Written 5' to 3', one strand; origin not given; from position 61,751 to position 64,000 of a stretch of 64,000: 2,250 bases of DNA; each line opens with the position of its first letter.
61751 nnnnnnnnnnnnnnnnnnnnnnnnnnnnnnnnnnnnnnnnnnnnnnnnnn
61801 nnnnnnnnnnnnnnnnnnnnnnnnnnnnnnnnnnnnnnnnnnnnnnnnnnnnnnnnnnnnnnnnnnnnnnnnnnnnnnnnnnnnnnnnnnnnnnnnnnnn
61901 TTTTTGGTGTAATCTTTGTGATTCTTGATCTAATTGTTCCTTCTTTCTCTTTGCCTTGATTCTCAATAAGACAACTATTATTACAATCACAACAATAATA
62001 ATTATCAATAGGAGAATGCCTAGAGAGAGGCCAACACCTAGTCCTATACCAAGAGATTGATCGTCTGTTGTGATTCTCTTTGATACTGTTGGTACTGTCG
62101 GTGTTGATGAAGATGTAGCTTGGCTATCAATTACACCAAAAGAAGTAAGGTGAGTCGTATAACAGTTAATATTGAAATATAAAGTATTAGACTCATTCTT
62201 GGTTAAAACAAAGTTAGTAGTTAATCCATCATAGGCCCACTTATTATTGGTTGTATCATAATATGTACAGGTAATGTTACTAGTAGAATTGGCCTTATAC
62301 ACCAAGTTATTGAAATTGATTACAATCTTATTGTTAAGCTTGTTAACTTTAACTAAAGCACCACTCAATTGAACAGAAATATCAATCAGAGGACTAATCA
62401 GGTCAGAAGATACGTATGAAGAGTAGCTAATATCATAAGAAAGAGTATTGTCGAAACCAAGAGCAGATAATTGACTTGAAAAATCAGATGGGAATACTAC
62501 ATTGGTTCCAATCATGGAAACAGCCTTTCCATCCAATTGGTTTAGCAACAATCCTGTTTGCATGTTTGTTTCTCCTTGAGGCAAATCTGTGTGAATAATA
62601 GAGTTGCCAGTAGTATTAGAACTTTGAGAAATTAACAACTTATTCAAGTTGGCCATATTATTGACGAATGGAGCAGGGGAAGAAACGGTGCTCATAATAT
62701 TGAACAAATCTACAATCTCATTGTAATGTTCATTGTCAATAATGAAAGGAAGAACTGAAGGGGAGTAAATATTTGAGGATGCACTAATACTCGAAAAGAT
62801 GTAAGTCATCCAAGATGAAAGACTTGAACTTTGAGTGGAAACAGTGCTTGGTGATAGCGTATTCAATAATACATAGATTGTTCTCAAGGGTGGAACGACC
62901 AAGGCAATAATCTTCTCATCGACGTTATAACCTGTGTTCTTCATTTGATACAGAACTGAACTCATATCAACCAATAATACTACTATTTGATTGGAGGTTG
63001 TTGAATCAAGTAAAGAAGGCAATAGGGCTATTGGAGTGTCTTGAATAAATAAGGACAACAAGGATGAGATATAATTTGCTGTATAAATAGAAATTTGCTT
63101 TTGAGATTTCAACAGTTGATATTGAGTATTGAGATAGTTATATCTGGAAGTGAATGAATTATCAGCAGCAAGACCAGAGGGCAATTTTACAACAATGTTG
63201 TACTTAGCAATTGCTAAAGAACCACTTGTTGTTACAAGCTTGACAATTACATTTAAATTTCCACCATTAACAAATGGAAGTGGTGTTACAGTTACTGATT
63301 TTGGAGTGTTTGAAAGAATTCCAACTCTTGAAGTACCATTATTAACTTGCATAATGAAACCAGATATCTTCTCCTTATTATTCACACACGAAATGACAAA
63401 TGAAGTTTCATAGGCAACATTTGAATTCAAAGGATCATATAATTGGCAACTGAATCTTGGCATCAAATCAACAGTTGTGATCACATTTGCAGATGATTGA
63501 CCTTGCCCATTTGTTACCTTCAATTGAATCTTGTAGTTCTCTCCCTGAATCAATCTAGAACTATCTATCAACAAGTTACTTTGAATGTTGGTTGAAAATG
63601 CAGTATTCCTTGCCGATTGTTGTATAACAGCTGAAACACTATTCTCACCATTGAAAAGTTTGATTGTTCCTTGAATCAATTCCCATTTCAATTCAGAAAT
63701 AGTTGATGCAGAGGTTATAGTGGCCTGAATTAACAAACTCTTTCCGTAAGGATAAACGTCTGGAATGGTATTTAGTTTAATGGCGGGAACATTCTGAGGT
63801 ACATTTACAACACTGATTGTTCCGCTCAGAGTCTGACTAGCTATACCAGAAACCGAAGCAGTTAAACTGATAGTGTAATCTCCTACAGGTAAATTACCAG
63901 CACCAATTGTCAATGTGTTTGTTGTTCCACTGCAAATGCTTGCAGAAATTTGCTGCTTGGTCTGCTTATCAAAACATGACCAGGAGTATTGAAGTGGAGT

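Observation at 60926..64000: Single-pass receptor kinase carrying a GPS/GAIN-like autoproteolysis motif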

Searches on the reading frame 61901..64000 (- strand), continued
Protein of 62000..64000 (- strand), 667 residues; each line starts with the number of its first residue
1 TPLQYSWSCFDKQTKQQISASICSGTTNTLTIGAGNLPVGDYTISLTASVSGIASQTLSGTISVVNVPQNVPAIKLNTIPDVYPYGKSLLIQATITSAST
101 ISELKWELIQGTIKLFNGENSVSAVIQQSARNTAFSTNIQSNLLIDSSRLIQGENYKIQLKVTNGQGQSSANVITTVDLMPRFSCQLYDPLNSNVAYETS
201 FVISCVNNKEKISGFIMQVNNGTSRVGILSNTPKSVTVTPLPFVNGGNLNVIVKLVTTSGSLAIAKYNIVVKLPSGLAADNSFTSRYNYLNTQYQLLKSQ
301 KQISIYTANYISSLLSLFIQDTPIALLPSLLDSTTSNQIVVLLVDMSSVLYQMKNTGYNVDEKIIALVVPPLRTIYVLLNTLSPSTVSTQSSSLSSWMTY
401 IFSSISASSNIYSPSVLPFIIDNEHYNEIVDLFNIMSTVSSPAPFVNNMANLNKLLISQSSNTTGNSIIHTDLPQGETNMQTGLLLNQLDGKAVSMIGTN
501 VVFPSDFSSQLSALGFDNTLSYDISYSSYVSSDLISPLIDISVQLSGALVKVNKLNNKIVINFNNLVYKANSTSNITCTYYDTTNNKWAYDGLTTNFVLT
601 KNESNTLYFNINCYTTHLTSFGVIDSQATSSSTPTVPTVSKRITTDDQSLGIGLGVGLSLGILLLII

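Call 23: list_cluster_members(proteins=[P0001, P0002, P0003, P0004, P0005, P0006, P0008, P0009, P0014, P0017])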
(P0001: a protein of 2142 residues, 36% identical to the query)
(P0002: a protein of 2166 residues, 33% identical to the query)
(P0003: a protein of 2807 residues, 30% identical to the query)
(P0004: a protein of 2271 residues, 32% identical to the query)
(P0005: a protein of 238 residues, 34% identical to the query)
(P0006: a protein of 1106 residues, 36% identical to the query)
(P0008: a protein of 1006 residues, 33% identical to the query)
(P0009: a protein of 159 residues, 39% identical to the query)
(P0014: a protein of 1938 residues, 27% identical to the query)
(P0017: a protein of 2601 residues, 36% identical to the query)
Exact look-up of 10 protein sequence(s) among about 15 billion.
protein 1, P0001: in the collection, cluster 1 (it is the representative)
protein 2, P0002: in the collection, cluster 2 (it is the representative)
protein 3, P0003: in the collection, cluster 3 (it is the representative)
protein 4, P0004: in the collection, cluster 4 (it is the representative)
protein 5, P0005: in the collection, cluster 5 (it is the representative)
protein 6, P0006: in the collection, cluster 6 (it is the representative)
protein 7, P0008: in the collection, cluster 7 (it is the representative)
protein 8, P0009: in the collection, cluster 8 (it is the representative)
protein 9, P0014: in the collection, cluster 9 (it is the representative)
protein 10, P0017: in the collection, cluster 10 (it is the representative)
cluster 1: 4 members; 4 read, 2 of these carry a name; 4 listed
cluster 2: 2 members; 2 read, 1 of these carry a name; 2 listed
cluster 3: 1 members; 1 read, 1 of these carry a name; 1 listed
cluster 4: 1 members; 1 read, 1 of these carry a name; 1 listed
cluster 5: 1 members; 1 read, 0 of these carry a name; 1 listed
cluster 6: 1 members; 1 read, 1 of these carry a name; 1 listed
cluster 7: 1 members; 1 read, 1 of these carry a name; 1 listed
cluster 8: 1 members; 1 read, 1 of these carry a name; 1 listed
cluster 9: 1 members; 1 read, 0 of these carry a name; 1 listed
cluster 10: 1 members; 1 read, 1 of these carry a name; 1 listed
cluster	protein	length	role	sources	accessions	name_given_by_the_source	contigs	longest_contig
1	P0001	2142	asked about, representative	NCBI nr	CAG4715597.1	unnamed protein product [Naegleria fowleri]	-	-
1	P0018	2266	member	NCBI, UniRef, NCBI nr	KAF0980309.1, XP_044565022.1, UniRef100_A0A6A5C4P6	hypothetical protein FDP41_013523 [Naegleria fowleri] | non-specific serine/threonine protein kinase n=1 Tax=Naegleria fowleri TaxID=5763 ... | uncharacterized protein FDP41_013523 [Naegleria fowleri]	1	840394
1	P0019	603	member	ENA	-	-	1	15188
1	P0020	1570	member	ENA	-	-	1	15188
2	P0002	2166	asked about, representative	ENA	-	-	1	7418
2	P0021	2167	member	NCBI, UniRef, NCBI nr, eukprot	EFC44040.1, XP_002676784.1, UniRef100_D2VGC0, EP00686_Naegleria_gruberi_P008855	predicted protein [Naegleria gruberi] | Predicted protein n=1 Tax=Naegleria gruberi TaxID=5762 RepID=D2VGC0_NAEGR | uncharacterized protein NAEGRDRAFT_49308 [Naegleria gruberi]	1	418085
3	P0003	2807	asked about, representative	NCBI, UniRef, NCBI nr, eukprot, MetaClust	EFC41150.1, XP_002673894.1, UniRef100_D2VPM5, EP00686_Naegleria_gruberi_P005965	predicted protein [Naegleria gruberi] | Predicted protein n=1 Tax=Naegleria gruberi TaxID=5762 RepID=D2VPM5_NAEGR | uncharacterized protein NAEGRDRAFT_70916 [Naegleria gruberi]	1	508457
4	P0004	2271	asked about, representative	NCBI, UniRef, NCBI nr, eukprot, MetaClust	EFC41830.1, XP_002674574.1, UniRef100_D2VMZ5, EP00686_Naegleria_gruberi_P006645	predicted protein [Naegleria gruberi] | Predicted protein n=1 Tax=Naegleria gruberi TaxID=5762 RepID=D2VMZ5_NAEGR | uncharacterized protein NAEGRDRAFT_70317 [Naegleria gruberi]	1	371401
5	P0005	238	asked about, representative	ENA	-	-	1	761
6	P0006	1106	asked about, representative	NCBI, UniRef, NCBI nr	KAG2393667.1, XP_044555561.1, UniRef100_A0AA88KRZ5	hypothetical protein C9374_007198 [Naegleria lovaniensis] | EGF-like domain-containing protein n=1 Tax=Naegleria lovaniensis TaxID=51637 ... | uncharacterized protein C9374_007198 [Naegleria lovaniensis]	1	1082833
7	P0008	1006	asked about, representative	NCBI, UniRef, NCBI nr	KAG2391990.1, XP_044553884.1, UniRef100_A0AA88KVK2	hypothetical protein C9374_013475 [Naegleria lovaniensis] | EGF-like domain-containing protein n=1 Tax=Naegleria lovaniensis TaxID=51637 ... | uncharacterized protein C9374_013475 [Naegleria lovaniensis]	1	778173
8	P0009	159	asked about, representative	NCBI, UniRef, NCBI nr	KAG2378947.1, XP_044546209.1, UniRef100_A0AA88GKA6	hypothetical protein C9374_007585 [Naegleria lovaniensis] | GAIN-B domain-containing protein n=1 Tax=Naegleria lovaniensis TaxID=51637 ... | uncharacterized protein C9374_007585 [Naegleria lovaniensis]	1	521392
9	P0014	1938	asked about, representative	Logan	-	-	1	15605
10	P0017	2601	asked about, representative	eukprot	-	TRINITY_DN28284_c0_g5_i1.p1 TRINITY_DN28284_c0_g5~~TRINITY_DN28284_c0_g5_i1.p1 ORF ...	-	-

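Call 31: find_homologous_proteins(query=A1, max_evalue=0.001)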
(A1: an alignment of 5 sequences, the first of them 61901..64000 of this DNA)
Query A1 (5 sequences): 8000 candidates shared short words with the query, none scored E <= 0.001.

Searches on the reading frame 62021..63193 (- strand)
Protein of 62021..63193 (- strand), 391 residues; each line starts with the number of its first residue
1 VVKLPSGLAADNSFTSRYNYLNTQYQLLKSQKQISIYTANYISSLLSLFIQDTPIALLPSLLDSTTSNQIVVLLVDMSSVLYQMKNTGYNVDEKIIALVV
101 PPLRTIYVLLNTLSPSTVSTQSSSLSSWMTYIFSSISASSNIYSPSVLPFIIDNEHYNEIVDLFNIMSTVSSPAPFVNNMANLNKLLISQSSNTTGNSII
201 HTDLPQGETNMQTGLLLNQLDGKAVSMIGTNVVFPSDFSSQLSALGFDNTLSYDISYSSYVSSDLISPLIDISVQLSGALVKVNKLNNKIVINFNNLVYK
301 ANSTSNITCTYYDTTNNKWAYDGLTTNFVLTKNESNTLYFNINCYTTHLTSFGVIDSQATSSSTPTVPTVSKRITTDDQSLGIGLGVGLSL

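Call 36: search_solved_structures(query=A2, max_evalue=10, show_alignments=4)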
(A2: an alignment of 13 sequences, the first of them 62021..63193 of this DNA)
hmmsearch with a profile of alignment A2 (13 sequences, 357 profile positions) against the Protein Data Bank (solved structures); distinct sequences matched with E-value up to 10: 8.
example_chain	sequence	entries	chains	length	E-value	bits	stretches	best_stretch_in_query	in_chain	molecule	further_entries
21du_R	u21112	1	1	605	0.00031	23.3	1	57-326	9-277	Adhesion G-protein coupled receptor G6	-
9s9u_A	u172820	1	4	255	0.0027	20.2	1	191-319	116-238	Adhesion G-protein coupled receptor G1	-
7qu8_A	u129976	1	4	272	0.0069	18.9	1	241-327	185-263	Adhesion G protein-coupled receptor G3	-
6vhh_B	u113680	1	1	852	0.016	17.7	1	176-320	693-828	Adhesion G protein-coupled receptor L3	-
7wy5_R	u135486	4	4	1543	0.035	16.5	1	176-320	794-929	Isoform 3 of Adhesion G protein-coupled receptor L3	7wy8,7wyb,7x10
8ydb_J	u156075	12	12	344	0.59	12.5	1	268-306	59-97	Cas8f fusion with HNH | HNH endonuclease | a protein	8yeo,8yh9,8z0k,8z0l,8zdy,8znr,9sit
9sjn_A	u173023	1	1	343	0.59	12.5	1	268-306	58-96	Cas8f fusion with HNH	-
8w1p_G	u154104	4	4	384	0.71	12.3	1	268-306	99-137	Cas8 | Cas8f fusion with HNH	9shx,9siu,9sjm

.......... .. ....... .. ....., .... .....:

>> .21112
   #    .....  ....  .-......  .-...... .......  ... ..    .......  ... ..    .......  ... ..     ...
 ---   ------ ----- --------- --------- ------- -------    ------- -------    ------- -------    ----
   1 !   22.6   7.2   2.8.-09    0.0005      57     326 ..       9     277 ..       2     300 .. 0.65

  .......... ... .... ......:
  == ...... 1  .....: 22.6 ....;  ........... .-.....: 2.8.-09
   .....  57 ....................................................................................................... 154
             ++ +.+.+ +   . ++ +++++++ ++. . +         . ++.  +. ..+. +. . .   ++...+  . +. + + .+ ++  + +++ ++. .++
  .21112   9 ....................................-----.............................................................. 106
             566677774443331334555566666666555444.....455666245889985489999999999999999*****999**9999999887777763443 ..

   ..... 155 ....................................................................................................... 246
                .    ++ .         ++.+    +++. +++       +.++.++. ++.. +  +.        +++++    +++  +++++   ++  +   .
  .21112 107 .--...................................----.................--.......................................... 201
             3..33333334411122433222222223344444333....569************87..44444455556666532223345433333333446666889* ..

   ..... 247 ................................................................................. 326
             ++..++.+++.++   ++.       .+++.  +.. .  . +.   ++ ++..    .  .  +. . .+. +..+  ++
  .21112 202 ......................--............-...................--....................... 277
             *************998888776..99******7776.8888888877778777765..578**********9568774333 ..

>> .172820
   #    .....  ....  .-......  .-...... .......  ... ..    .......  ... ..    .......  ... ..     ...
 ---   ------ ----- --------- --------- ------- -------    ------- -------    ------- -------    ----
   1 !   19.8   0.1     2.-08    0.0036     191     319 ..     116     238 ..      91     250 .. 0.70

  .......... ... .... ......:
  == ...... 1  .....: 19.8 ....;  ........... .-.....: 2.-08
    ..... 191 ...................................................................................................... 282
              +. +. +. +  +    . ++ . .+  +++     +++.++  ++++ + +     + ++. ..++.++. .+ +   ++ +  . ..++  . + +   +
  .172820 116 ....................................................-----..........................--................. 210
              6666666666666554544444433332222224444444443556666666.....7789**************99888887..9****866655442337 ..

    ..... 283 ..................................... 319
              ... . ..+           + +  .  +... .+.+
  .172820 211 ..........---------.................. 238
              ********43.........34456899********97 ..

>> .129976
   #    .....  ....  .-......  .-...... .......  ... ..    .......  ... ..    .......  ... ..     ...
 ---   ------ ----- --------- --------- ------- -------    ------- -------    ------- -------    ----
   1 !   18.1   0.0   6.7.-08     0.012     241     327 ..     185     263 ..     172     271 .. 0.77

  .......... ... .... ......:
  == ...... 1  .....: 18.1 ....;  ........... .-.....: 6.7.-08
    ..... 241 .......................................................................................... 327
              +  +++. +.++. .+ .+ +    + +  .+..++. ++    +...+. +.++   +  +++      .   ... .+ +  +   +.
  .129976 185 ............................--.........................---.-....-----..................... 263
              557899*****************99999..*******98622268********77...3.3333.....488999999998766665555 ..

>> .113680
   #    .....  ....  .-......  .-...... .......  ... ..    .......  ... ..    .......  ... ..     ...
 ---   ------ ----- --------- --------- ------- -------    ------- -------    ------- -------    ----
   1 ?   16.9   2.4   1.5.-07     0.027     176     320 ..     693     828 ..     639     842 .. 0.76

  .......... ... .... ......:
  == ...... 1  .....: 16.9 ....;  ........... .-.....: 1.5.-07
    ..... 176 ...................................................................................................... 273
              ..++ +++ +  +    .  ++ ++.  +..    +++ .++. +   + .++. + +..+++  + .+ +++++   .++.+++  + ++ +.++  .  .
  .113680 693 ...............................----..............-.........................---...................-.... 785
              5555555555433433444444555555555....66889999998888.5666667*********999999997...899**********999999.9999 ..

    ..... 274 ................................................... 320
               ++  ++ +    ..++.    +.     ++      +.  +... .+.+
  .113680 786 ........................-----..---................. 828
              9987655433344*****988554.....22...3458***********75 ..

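Call 43: predict_structure(alignment_id=A2)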
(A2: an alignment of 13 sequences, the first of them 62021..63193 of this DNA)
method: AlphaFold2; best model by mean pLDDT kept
length: 391 residues; sequences in the alignment: 13
mean_pLDDT: 77.0   pTM: 0.53
mean pLDDT of the five models: 77.0, 75.7, 74.9, 74.5, 72.2
residues with pLDDT >= 90: 108; 70-90: 179; 50-70: 52; < 50: 52
segments of 3 or more residues with pLDDT < 50: 192-211, 361-391
pLDDT, mean of each block of 10 residues (from residue 1): 76 91 94 83 93 88 91 96 76 82 97 95 94 84 63 85 89 81 70 40 42 63 79 90 83 68 74 72 85 87 75 78 88 84 89 75 42 31 32 31
secondary structure, 60 per line:
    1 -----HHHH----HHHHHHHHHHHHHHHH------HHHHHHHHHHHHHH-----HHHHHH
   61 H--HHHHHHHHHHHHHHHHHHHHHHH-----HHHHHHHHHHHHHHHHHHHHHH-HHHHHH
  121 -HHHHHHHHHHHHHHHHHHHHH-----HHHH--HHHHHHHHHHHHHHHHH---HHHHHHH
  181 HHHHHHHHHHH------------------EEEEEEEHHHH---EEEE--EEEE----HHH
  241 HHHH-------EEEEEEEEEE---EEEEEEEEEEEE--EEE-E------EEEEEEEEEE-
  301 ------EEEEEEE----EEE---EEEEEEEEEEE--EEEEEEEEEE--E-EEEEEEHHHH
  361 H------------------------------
elements in order: H6-9 H14-29 H36-49 H55-61 H64-86 H92-113 H115-120 H122-142 H148-151 H154-170 H174-191 E210-216 H217-220 E224-227 E230-233 H238-244 E252-261 E265-276 E279-281 E290-299 E307-313 E318-320 E324-334 E337-346 E351-356 H357-361

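Call 45: fold_search(model_id=the predicted structure, library=pdb)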
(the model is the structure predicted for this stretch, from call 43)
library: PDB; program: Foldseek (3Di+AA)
matches with E <= 10: 597; with E <= 0.001: 1
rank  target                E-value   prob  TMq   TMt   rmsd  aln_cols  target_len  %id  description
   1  9mqr_A                4.8e-04  1.00  0.26  0.38   8.8       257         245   10  A8 Fab in complex with CD97 (released 2025-09-24)
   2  7ai4_A                3.4e-02  0.25  0.15  0.20  13.5       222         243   10  Crystal structure of the KLC1-TPR domain truncated from its nonTPR region ([A1-B6]-Delta-nonTPR fragment) (released 2021-10-06)
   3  3ceq_A                6.9e-02  0.47  0.19  0.26  11.3       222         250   11  The TPR domain of Human Kinesin Light Chain 2 (hKLC2) (released 2008-08-12)
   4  9rsu_A                7.7e-02  0.06  0.08  0.11  28.5       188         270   10  NetF pore structure (released 2026-02-18)
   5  9h6h_B                8.2e-02  0.25  0.13  0.07  10.4       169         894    9  Bacteroides ovatus GH98 endoxylanase with Seleno-methionine substituents (released 2025-11-05)
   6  3zgh                  9.6e-02  0.11  0.10  0.18  13.3       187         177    7  Crystal structure of the KRT10-binding region domain of the pneumococcal serine rich repeat protein PsrP (released 2014-01-08)
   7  6w19_B                1.0e-01  0.10  0.05  0.02  20.5       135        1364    8  Structures of Capsid and Capsid-Associated Tegument Complex inside the Epstein-Barr Virus (released 2020-07-15)
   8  5oj8                  1.1e-01  0.16  0.13  0.19  14.9       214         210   13  Crystal structure of the KLC1-TPR domain ([A1-B5] fragment) (released 2017-10-11)
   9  3ceq_B                1.2e-01  0.16  0.13  0.16  13.0       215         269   12  The TPR domain of Human Kinesin Light Chain 2 (hKLC2) (released 2008-08-12)
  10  9h6g_B                1.3e-01  0.13  0.11  0.07  10.3       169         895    9  Inactive Bacteroides ovatus GH98 endoxylanase E361A in complex with arabino-xylooligosaccharide (released 2025-11-05)
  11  6ejn_A                1.4e-01  0.18  0.15  0.19  13.1       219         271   11  The KLC2 TPR domain bound to the JIP3 leucine zipper domain (released 2018-09-05)
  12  8bz7_A                1.4e-01  0.10  0.13  0.09  20.4       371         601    8  Crystal structure of the L. monocytogenes RmlT in complex with TDP-rhamnose (released 2023-12-27)
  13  3l9r_C                1.5e-01  0.15  0.10  0.14  19.9       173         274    6  Crystal structure of bovine CD1b3 with endogenously bound ligands (released 2010-06-16)
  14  6ejn_B                1.6e-01  0.25  0.17  0.22  12.9       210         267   14  The KLC2 TPR domain bound to the JIP3 leucine zipper domain (released 2018-09-05)
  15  1nbc_A                1.7e-01  0.23  0.12  0.23   8.8       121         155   13  BACTERIAL TYPE 3A CELLULOSE-BINDING DOMAIN (released 1997-09-26)
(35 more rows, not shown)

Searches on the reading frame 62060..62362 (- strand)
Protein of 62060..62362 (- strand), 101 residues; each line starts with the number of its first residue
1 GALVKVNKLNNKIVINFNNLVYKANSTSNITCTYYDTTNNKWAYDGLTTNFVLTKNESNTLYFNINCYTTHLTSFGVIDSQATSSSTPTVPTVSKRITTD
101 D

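Call 80: search_protein_families(library=pfam, proteins=[window:62060-62362:-], max_evalue=10)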
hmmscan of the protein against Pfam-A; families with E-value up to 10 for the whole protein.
seq(101 aa): 3 families
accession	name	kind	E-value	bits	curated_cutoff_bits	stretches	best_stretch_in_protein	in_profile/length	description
PF01825.27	GPS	-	0.0043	18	22.5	1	31-78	2-45/45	GPCR proteolysis site, GPS, motif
PF19061.5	DUF5757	-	0.71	10.7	25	1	16-71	32-84/96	Family of unknown function (DUF5757)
PF18994.6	Prophage_tailD1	-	1.1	9.9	23.6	1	12-49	12-51/84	Prophage endopeptidase tail N-terminal domain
